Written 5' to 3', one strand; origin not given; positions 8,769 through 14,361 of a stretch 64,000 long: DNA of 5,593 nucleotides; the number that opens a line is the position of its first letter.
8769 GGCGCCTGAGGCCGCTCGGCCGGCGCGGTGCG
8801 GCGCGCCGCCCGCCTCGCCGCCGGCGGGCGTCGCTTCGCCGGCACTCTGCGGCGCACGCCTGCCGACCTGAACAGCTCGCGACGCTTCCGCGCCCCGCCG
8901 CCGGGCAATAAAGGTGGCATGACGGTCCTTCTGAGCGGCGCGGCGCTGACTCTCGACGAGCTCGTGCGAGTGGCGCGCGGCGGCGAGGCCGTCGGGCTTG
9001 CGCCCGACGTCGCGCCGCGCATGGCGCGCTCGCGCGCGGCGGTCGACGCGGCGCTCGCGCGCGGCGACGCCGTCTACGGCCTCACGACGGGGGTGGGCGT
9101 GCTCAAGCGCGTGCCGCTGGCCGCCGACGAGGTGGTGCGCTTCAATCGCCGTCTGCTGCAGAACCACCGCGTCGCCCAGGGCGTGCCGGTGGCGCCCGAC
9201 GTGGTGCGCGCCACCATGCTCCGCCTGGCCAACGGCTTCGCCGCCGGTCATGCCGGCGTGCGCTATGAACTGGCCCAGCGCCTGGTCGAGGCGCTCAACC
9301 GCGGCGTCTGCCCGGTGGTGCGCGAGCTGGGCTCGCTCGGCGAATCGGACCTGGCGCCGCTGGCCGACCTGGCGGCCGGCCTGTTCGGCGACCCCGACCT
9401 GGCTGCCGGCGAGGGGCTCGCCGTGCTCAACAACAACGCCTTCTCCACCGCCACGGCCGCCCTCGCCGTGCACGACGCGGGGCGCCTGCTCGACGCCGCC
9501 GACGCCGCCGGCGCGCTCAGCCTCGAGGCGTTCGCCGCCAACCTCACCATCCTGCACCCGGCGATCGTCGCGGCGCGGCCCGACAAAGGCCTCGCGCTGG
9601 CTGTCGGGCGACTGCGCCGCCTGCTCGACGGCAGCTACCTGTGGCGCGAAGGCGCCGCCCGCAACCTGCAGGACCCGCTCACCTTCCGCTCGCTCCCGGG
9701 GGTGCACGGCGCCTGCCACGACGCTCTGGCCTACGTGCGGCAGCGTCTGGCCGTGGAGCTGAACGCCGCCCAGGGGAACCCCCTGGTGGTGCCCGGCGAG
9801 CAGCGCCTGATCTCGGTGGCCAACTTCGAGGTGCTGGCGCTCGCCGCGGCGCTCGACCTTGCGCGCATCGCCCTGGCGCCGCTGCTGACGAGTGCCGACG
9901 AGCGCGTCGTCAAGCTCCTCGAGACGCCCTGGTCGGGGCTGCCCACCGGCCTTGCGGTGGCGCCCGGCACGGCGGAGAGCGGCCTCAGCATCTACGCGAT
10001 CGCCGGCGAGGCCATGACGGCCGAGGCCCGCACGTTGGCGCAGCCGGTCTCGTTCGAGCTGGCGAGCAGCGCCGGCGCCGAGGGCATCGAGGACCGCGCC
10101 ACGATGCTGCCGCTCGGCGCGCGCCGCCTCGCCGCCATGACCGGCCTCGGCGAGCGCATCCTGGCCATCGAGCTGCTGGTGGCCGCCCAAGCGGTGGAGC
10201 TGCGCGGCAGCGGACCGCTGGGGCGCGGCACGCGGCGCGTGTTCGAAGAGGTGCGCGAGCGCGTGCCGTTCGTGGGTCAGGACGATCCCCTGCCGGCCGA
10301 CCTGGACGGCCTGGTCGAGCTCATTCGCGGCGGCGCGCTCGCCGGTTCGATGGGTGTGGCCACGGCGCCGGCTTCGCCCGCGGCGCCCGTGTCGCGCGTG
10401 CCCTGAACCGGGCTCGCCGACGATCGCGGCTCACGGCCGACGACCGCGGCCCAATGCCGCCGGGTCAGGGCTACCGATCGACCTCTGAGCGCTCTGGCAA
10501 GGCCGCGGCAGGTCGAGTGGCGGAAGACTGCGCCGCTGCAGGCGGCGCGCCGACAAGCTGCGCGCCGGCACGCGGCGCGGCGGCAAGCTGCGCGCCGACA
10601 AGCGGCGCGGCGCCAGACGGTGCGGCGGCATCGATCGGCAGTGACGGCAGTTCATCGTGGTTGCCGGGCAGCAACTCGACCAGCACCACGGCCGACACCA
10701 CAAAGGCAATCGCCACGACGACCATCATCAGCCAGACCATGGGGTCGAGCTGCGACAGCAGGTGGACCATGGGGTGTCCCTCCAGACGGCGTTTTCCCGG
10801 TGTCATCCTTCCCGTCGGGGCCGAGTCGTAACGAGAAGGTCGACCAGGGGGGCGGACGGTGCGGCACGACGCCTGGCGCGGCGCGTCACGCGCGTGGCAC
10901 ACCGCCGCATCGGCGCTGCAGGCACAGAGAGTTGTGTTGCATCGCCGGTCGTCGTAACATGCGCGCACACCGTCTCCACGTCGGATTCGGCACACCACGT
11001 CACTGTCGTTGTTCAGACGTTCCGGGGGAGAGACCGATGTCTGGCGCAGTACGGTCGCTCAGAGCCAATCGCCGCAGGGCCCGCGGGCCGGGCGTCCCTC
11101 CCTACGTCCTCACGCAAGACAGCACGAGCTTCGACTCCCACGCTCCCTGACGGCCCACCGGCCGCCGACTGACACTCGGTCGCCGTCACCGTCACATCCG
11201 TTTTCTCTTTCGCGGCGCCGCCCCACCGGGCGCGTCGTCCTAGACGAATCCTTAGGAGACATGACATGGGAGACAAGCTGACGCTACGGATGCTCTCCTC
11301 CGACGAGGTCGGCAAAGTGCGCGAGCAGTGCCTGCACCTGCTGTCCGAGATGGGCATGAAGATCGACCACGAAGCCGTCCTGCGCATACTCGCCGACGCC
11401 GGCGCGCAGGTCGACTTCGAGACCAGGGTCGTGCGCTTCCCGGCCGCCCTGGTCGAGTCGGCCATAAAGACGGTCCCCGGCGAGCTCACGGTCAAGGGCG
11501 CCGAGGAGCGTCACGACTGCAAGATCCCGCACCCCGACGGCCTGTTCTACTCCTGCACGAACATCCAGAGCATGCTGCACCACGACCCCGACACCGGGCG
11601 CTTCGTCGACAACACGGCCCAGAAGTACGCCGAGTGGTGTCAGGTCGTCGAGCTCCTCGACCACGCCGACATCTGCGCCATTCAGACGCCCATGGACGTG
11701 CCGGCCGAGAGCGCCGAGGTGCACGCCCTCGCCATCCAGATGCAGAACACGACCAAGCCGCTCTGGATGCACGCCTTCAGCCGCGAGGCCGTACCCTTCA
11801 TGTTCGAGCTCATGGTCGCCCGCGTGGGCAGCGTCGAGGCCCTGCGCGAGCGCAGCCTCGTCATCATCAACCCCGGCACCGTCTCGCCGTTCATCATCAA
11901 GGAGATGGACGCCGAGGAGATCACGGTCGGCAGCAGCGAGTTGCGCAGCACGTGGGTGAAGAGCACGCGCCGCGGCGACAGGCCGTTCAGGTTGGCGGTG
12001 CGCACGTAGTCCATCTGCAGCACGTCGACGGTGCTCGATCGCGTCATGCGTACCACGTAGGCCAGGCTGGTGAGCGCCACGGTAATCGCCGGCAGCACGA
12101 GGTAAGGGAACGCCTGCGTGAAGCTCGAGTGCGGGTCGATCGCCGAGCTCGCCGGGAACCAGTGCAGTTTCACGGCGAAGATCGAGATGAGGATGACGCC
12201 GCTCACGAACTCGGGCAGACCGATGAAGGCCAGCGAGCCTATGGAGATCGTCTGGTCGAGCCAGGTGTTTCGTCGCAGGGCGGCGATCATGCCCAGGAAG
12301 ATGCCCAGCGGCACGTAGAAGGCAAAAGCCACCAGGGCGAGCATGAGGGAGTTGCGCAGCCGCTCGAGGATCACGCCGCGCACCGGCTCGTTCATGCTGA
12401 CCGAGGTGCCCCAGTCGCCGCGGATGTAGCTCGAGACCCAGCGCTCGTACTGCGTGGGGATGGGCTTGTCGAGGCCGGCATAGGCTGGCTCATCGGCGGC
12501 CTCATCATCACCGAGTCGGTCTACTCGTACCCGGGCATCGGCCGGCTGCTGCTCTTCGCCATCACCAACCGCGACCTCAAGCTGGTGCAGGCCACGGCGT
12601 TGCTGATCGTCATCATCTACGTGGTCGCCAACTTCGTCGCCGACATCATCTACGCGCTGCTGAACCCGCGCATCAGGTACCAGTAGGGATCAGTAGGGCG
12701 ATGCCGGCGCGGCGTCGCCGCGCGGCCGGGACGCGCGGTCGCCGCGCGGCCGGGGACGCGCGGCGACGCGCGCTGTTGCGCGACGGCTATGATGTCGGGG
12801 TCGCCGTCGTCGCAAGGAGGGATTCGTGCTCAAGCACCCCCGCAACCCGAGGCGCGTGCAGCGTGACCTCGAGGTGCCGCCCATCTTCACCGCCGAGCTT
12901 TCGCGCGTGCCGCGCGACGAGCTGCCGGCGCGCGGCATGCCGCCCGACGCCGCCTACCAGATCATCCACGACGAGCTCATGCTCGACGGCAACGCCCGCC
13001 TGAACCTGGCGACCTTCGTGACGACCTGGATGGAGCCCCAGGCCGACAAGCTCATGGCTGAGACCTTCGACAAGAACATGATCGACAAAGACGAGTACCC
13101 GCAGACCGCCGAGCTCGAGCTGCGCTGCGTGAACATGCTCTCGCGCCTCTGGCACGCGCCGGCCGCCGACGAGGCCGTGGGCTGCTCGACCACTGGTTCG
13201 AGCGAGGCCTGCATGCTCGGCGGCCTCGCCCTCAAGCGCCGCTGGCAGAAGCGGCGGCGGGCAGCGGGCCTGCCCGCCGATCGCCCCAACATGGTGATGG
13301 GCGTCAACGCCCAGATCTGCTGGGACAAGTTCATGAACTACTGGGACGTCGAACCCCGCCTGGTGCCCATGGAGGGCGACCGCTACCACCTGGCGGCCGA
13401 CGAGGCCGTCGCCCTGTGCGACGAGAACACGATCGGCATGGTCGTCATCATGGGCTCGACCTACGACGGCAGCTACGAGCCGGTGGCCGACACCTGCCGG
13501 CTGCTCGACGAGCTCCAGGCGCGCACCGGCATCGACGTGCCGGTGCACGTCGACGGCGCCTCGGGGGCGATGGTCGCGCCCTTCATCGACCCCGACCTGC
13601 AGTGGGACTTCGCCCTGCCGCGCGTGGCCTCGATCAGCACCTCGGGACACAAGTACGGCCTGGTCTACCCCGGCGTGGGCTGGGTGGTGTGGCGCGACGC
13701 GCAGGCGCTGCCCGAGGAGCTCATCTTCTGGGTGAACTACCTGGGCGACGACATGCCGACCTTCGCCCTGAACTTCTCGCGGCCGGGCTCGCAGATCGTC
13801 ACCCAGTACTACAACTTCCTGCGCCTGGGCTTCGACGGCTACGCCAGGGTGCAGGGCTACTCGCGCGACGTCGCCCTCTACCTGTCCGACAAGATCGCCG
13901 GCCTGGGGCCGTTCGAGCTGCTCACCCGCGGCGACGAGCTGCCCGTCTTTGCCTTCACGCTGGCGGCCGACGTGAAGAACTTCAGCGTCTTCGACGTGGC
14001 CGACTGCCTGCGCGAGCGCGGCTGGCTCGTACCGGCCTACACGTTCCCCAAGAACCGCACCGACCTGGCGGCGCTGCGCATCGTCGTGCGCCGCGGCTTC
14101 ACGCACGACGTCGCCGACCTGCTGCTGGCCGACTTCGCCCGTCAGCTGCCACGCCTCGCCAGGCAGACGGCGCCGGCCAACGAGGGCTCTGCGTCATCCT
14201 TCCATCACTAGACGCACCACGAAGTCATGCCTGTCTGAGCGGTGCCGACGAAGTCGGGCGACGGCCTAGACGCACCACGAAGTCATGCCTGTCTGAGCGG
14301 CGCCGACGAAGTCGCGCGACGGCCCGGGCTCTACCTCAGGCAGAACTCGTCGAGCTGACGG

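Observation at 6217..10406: mttB-like methyltransferase + Cys-rich Fe-S protein + MIO-less ammonia-lyase homologue: candidate trimethylated-amino-acid (hercynine/ergothioneine-type) catabolic module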

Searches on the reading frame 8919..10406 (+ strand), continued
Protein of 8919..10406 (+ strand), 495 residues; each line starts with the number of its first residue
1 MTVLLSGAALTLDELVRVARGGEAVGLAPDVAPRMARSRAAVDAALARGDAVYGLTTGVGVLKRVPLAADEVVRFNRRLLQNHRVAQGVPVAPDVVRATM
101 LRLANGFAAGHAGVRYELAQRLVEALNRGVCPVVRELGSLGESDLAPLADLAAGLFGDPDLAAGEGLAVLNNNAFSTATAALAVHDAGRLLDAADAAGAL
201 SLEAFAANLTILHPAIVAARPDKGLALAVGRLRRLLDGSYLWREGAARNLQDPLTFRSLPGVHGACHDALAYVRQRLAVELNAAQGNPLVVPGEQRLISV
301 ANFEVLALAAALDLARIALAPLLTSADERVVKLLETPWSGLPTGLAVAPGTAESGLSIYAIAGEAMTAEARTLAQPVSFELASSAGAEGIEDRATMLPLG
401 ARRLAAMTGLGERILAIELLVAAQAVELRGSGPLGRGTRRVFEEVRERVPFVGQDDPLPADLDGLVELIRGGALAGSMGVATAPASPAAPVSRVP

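Call 89: search_protein_families(library=ncbifam, proteins=[L002:8901-10004:+, L002:11441-12469:+, L002:12480-13550:+], max_evalue=0.00001)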
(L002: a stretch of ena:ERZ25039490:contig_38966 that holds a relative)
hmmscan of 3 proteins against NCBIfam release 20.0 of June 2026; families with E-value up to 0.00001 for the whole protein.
L002:8901-10004:+ (367 aa): 7 families
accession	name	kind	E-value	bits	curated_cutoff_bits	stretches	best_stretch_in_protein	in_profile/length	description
NF005085.0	PRK06520.1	subfamily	3.1e-67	227.3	313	1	5-366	9-368/368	5-methyltetrahydropteroyltriglutamate--homocysteine S-methyltransferase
NF004875.0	PRK06233.1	equivalog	1.1e-63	215.3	576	1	4-366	10-372/373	vitamin B12 independent methionine synthase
NF003317.0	PRK04326.1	equivalog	7.5e-30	104.2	406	1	5-192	10-183/340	methionine synthase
NF003556.0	PRK05222.1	equivalog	7.4e-17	61.5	541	1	6-192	422-595/750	5-methyltetrahydropteroyltriglutamate--homocysteine S-methyltransferase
NF006589.0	PRK09121.1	equivalog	4.2e-15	55.6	392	1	3-339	4-316/342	methionine synthase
TIGR01371.1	met_syn_B12ind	equivalog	2e-14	53.6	929.95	1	6-192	428-601/754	5-methyltetrahydropteroyltriglutamate--homocysteine S-methyltransferase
NF002119.0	PRK00957.1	equivalog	1.4e-09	37.5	258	0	290-342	235-287/306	methionine synthase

L002:11441-12469:+ (342 aa): 5 families
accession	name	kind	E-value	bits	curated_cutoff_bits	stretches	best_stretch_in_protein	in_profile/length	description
NF006396.0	PRK08645.1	equivalog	3.7e-40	137.6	453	1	31-307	28-285/611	bifunctional homocysteine S-methyltransferase/methylenetetrahydrofolate reductase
NF005718.0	PRK07534.1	equivalog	5.2e-28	98.3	338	1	42-214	42-219/337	betaine--homocysteine S-methyltransferase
NF007020.0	PRK09485.1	equivalog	8.9e-14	51.2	215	1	9-225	7-238/306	homocysteine S-methyltransferase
TIGR02082.1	metH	equivalog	4.4e-12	44.5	1010.85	1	43-305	47-311/1182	methionine synthase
NF007024.0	PRK09490.1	equivalog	6e-10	37.5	1497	1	41-235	61-278/1234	methionine synthase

L002:12480-13550:+ (356 aa): 5 families
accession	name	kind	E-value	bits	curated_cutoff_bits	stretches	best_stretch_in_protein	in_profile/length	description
NF007761.0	PRK10443.1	equivalog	9.6e-92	307.4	433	1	2-259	3-262/311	pyrimidine-specific ribonucleoside hydrolase RihA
NF008036.0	PRK10768.1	equivalog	6e-80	268.6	382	1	2-259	3-255/304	ribonucleoside hydrolase RihC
NF052221.1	UridNuclsHydUriH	equivalog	7.9e-74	248.6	450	1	4-259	2-261/310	uridine-preferring nucleoside hydrolase UriH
NF007417.0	PRK09955.1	equivalog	6.5e-63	212.5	459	1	4-258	6-260/313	ribosylpyrimidine nucleosidase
NF041355.1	XopQ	equivalog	1.5e-06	27.3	500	1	31-156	88-211/402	type III secretion system effector XopQ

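Call 90: search_protein_representatives(alignment_id=A3)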
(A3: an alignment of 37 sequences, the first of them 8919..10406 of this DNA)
Query: 37 sequences, 478 profile positions. Proteins with E-value up to 0.001 (for the whole library): 14805; up to 1e-10: 7882; up to 1e-30: 2504. The best 150 are listed.
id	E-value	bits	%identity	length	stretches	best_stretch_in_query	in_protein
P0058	4.1e-244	827.0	-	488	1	1-475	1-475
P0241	4.4e-203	691.7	-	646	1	2-476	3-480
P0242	7.2e-186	635.0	-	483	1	3-476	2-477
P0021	3.6e-180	616.2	-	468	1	100-458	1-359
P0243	3.4e-177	606.4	-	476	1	1-475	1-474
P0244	3.1e-172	590.0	-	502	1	3-474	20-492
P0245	3.9e-172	589.7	-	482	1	1-473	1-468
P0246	3.2e-171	586.7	-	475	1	1-474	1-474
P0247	1.5e-167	574.5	-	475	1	1-468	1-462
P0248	1.4e-165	568.1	-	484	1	1-475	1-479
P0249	7.5e-164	562.3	-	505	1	3-467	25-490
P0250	2.0e-163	560.9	-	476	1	2-475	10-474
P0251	7.7e-162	555.7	-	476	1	1-476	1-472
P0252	4.0e-161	553.3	-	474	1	1-476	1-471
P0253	1.2e-160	551.8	-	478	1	1-475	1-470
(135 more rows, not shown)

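Call 93: predict_structure(alignment_id=A3)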
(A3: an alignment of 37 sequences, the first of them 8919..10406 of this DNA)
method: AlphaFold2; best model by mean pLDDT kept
length: 495 residues; sequences in the alignment: 37
mean_pLDDT: 87.6   pTM: 0.90
mean pLDDT of the five models: 87.6, 86.7, 86.5, 85.5, 84.3
residues with pLDDT >= 90: 312; 70-90: 124; 50-70: 42; < 50: 17
segments of 3 or more residues with pLDDT < 50: 480-495
pLDDT, mean of each block of 10 residues (from residue 1): 96 98 97 96 91 84 82 87 86 97 97 95 97 80 80 85 90 93 98 98 95 95 96 96 86 93 98 97 88 85 85 98 97 81 60 73 95 86 54 75 96 98 92 95 95 83 95 71 33 36
secondary structure, 60 per line:
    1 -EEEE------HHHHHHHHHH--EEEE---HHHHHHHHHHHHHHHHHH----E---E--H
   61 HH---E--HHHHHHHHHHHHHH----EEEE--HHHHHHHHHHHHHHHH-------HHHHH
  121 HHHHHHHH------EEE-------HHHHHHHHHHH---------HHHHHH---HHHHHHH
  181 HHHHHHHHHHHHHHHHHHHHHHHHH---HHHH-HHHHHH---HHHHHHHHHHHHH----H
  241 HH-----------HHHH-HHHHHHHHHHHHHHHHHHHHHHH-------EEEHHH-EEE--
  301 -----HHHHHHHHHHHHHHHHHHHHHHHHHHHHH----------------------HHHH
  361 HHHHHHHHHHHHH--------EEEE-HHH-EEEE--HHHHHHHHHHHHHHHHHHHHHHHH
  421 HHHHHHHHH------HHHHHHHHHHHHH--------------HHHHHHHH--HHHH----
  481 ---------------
elements in order: E2-5 H12-21 E24-27 H31-48 H69-82 E87-90 H93-108 H116-128 E135-137 H145-155 H165-170 H174-205 H209-212 H214-219 H223-235 H254-257 H259-281 E289-291 E296-298 H306-334 H357-373 E382-385 E391-394 H397-429 H436-448 H463-470 H473-476

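Call 95: fold_search(model_id=the predicted structure, library=pdb)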
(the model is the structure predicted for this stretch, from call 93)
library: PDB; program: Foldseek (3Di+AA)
matches with E <= 10: 601; with E <= 0.001: 105
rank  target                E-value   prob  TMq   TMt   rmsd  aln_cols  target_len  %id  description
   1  6s7j_A                1.8e-30  1.00  0.89  0.89   2.5       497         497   28  Native crystal structure of ergothioneine degrading enzyme Ergothionase from Treponema denticola (released 2019-07-17)
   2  1b8f                  3.0e-30  1.00  0.90  0.89   2.2       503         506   29  Histidine ammonia-lyase (HAL) from Pseudomonas putida (released 1999-05-06)
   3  6s7j_C                3.3e-30  1.00  0.89  0.89   2.3       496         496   28  Native crystal structure of ergothioneine degrading enzyme Ergothionase from Treponema denticola (released 2019-07-17)
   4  1eb4                  6.1e-30  1.00  0.90  0.88   2.5       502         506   29  Histidine Ammonia-Lyase (HAL) Mutant F329A from Pseudomonas putida (released 2002-02-21)
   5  6s7j_F                6.6e-30  1.00  0.89  0.89   2.7       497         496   28  Native crystal structure of ergothioneine degrading enzyme Ergothionase from Treponema denticola (released 2019-07-17)
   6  1gkj                  1.0e-29  1.00  0.90  0.88   2.4       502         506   30  Histidine Ammonia-Lyase (HAL) Mutant Y280F from Pseudomonas putida (released 2002-04-05)
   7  1gk2_A                1.7e-29  1.00  0.90  0.88   2.5       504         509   29  Histidine Ammonia-Lyase (HAL) Mutant F329G from Pseudomonas putida (released 2002-02-21)
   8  1gk3                  2.9e-29  1.00  0.90  0.88   2.4       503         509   30  Histidine Ammonia-Lyase (HAL) Mutant D145A from Pseudomonas putida (released 2002-02-21)
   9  6v6h_C                7.5e-29  1.00  0.87  0.85   2.5       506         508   30  Crystal structure of histidine ammonia-lyase from Trypanosoma cruzi (released 2020-06-10)
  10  6v6h_D                9.5e-29  1.00  0.87  0.86   2.3       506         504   29  Crystal structure of histidine ammonia-lyase from Trypanosoma cruzi (released 2020-06-10)
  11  6v6h_A                1.2e-28  1.00  0.87  0.85   2.5       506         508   30  Crystal structure of histidine ammonia-lyase from Trypanosoma cruzi (released 2020-06-10)
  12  6v6h_B                2.5e-28  1.00  0.87  0.85   2.4       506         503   29  Crystal structure of histidine ammonia-lyase from Trypanosoma cruzi (released 2020-06-10)
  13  3kdz_A                4.9e-28  1.00  0.89  0.84   3.6       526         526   27  X-ray crystal structure of a tyrosine aminomutase mutant construct with bound ligand (released 2010-07-07)
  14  2ohy_B                1.5e-27  1.00  0.89  0.84   3.4       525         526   27  X-ray Crystal Structure of Tyrosine Aminomutase from streptomyces globisporus (released 2007-06-12)
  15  2ohy_A                5.8e-27  1.00  0.89  0.84   3.5       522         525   27  X-ray Crystal Structure of Tyrosine Aminomutase from streptomyces globisporus (released 2007-06-12)
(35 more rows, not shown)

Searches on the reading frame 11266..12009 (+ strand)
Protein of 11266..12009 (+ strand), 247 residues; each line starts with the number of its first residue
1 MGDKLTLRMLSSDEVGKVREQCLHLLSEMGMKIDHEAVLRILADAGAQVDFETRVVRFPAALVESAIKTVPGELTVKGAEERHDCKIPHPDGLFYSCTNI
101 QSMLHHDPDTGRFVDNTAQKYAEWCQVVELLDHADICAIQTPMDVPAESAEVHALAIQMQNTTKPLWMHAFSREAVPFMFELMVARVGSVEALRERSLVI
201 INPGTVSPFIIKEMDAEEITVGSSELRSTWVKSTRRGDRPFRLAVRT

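Call 7: search_protein_families(library=pfam, proteins=[window:11266-12009:+], max_evalue=0.01)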
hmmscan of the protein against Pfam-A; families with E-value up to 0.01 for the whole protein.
window:11266-12009:+ (247 aa): 1 family
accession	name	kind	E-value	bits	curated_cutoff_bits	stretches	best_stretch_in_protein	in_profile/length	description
PF06253.16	MTTB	-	5e-18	64.8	25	1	7-214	31-234/500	Trimethylamine methyltransferase (MTTB)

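Call 9: search_protein_families(library=ncbifam, proteins=[window:11266-12009:+], max_evalue=0.01)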
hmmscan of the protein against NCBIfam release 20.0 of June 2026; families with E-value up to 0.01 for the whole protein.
window:11266-12009:+ (247 aa): 1 family
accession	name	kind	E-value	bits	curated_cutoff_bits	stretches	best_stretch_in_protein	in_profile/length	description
TIGR02369.2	trimeth_pyl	equivalog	3.1e-36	124.9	525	1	6-220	2-215/469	[trimethylamine--corrinoid protein] Co-methyltransferase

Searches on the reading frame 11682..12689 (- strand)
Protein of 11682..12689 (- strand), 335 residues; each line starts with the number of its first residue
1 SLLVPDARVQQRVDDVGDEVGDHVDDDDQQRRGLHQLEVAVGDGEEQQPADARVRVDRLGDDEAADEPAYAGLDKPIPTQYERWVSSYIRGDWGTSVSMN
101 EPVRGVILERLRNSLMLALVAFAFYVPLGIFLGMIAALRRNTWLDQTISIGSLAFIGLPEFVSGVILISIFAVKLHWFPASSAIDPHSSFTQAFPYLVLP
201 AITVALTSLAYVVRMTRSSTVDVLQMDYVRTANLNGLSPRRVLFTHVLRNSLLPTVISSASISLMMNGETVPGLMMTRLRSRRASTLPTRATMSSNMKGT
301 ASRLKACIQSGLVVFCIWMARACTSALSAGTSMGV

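Call 21: search_protein_families(library=pfam, proteins=[window:11682-12689:-], max_evalue=0.001)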
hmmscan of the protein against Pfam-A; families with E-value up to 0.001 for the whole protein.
window:11682-12689:- (335 aa): 1 family
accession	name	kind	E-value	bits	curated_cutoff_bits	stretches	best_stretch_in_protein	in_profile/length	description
PF00528.27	BPD_transp_1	-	2.3e-21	76.8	26.4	1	129-272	1-128/184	Binding-protein-dependent transport system inner membrane component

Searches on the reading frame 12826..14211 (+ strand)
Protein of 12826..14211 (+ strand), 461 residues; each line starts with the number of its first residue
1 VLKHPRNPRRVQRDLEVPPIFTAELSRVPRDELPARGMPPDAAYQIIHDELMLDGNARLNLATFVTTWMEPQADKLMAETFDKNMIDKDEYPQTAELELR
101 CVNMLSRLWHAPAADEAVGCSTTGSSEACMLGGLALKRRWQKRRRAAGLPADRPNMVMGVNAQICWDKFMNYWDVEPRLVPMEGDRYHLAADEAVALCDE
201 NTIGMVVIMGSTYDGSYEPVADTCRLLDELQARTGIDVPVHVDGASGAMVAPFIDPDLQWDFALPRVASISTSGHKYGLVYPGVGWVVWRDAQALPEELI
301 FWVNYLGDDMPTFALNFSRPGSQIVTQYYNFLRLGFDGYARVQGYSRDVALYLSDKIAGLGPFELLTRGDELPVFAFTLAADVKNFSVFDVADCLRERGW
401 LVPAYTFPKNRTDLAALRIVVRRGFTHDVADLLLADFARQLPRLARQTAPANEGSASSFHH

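Call 7: search_protein_families(library=pfam, proteins=[window:12826-14211:+], max_evalue=0.01)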
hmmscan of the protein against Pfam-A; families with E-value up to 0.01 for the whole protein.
window:12826-14211:+ (461 aa): 1 family
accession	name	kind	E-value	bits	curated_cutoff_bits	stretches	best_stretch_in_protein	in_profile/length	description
PF00282.25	Pyridoxal_deC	-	3.5e-72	243.7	27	1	41-379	9-374/375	Pyridoxal-dependent decarboxylase conserved domain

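Call 9: search_protein_families(library=ncbifam, proteins=[window:12826-14211:+], max_evalue=0.01)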
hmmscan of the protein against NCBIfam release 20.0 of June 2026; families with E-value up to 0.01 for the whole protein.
window:12826-14211:+ (461 aa): 3 families
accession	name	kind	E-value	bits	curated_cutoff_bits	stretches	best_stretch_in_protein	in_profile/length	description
TIGR01788.1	Glu-decarb-GAD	equivalog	3.3e-195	648.8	380.4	1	27-442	11-428/431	glutamate decarboxylase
TIGR03812.1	tyr_de_CO2_Arch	equivalog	4.8e-35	121.1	299.4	1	67-437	30-372/375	tyrosine decarboxylase MfnA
NF002748.0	PRK02769.1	equivalog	5.2e-08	32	305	1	199-356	158-309/382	histidine decarboxylase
